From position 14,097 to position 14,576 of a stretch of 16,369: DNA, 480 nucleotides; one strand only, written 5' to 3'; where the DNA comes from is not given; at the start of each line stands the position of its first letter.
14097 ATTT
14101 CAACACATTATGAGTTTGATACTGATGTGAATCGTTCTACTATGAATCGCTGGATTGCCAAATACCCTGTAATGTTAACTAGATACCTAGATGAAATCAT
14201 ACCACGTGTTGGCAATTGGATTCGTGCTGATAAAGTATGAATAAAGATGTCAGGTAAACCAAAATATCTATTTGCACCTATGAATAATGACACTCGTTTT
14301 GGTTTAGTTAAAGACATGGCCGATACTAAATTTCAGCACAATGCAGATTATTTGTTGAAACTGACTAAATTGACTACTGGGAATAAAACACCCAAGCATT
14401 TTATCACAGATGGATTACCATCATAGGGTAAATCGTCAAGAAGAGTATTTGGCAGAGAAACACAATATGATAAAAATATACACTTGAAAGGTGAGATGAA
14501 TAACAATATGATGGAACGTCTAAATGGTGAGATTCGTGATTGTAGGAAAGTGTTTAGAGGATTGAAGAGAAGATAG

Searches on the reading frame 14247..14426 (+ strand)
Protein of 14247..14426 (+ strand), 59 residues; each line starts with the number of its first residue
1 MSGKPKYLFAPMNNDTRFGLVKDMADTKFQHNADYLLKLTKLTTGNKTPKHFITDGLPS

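Call 34: find_encoding_contigs(protein=window:14247-14426:+, flank=10000, max_places=10)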
Protein window:14247-14426:+ (59 aa): no gene with exactly this product is on record in the collection.
